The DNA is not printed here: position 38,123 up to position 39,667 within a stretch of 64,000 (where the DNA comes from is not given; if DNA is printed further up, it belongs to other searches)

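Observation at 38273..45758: Homogentisate operon carries a transhydroxylase-like molybdoenzyme and a P450 where hppD/maiA would be expected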

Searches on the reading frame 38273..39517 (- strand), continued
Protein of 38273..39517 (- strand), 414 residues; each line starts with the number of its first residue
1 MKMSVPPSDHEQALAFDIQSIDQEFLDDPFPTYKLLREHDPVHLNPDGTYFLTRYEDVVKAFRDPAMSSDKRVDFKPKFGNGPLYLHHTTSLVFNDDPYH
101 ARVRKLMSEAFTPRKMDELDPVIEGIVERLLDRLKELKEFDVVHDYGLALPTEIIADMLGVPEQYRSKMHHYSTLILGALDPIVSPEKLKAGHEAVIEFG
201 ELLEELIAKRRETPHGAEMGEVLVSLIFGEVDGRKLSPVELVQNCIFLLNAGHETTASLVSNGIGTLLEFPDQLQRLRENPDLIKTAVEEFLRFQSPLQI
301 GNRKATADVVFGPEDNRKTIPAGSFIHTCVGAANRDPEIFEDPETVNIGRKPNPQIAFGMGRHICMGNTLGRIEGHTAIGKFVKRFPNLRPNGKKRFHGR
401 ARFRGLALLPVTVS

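Call 53: find_encoding_contigs(protein=P0189, flank=8000, max_places=2)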
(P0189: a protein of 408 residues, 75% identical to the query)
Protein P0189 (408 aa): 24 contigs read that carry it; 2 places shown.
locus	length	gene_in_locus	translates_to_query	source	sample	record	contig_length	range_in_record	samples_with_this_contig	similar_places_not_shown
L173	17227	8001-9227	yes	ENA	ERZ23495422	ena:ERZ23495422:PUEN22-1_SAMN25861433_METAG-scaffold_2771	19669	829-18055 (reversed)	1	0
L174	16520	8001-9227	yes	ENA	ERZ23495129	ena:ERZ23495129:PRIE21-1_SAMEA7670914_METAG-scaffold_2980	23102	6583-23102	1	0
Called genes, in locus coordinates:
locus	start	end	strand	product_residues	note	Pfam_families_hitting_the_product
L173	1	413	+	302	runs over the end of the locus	PF05448:AXE1 (faint), PF12740:PETase (faint), PF02129:Peptidase_S15, PF20434:BD-FAE (weak), PF00326:Peptidase_S9 (weak)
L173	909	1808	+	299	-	PF00892:EamA (weak)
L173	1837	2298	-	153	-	PF01047:MarR (weak), PF12802:MarR_2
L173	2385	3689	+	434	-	PF20510:HgmA_N, PF04209:HgmA_C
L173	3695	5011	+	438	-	PF09298:FAA_hydrolase_N, PF01557:FAA_hydrolase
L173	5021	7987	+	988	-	PF21423:AhtL-like_1st, PF00384:Molybdopterin, PF01568:Molydop_binding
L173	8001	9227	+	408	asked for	PF00067:p450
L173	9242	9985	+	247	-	PF01925:TauE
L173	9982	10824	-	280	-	PF27522:YDMC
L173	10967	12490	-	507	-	PF00501:AMP-binding, PF13193:AMP-binding_C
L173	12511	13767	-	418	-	PF02771:Acyl-CoA_dh_N, PF02770:Acyl-CoA_dh_M, PF00441:Acyl-CoA_dh_1, PF08028:Acyl-CoA_dh_2 (weak)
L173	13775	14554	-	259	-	PF02230:Abhydrolase_2 (faint), PF06028:DUF915 (faint), PF00561:Abhydrolase_1, PF12146:Hydrolase_4, PF12697:Abhydrolase_6, PF00326:Peptidase_S9 (faint)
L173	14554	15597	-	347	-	PF26233:NicX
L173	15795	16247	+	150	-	PF22381:Staph_reg_Sar_Rot (weak), PF01047:MarR, PF12802:MarR_2, PF13463:HTH_27 (weak)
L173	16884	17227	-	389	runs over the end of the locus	?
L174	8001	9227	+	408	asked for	PF00067:p450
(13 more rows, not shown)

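Call 54: find_encoding_contigs(protein=P0231, flank=8000, max_places=2)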
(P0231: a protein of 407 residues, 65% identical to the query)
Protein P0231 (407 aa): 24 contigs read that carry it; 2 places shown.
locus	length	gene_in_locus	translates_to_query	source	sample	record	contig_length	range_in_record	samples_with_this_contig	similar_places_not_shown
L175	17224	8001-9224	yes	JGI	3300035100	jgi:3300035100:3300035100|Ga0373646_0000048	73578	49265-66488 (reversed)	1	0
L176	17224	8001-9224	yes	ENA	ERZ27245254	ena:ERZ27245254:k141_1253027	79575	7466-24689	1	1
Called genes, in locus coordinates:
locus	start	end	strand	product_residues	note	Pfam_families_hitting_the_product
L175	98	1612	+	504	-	PF06609:TRI12, PF07690:MFS_1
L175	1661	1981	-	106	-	PF08755:YccV-like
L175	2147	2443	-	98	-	-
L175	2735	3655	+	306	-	-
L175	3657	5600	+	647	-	PF00501:AMP-binding, PF13193:AMP-binding_C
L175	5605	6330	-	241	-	PF04402:SIMPL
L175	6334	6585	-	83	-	-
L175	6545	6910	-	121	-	-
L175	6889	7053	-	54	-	-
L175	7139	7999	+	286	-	PF22622:MFE-2_hydrat-2_N, PF13452:FAS1_DH_region (faint), PF01575:MaoC_dehydratas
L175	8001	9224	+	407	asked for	PF00067:p450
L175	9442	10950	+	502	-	PF07690:MFS_1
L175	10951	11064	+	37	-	-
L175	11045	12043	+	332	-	PF00291:PALP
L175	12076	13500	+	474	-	PF01636:APH, PF19802:DUF6285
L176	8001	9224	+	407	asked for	PF00067:p450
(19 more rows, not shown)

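Call 56: find_encoding_contigs(protein=P0270, flank=8000, max_places=2)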
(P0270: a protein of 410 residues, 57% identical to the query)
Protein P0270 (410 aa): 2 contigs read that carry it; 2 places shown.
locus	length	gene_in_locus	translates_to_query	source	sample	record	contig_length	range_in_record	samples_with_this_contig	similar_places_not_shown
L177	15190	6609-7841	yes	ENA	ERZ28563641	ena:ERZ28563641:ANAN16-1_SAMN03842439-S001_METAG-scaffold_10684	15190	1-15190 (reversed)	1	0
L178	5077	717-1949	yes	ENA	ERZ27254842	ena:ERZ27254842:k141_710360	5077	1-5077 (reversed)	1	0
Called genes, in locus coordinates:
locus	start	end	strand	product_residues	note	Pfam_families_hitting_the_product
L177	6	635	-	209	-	PF01914:MarC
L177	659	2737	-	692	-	PF00009:GTP_EFTU, PF03144:GTP_EFTU_D2, PF22042:EF-G_D2, PF14492:EFG_III, PF16658:RF3_C (faint), PF03764:EFG_IV, PF00679:EFG_C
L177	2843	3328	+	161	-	PF04008:Adenosine_kin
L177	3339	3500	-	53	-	PF09723:Zn_ribbon_8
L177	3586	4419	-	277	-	PF27457:RNase_HII_N (faint), PF01351:RNase_HII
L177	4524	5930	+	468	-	PF01336:tRNA_anti-codon, PF00152:tRNA-synt_2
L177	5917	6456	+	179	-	-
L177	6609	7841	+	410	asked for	PF00067:p450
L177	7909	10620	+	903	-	PF00690:Cation_ATPase_N, PF00122:E1-E2_ATPase, PF00702:Hydrolase, PF13246:Cation_ATPase, PF00689:Cation_ATPase_C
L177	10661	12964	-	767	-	PF05170:AsmA, PF05359:DUF748, PF13116:YhdP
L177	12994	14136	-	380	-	PF13450:NAD_binding_8 (faint), PF01494:FAD_binding_3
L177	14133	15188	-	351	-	?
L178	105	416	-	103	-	-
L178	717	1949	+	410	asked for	PF00067:p450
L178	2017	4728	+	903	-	PF00690:Cation_ATPase_N, PF00122:E1-E2_ATPase, PF00702:Hydrolase, PF13246:Cation_ATPase, PF00689:Cation_ATPase_C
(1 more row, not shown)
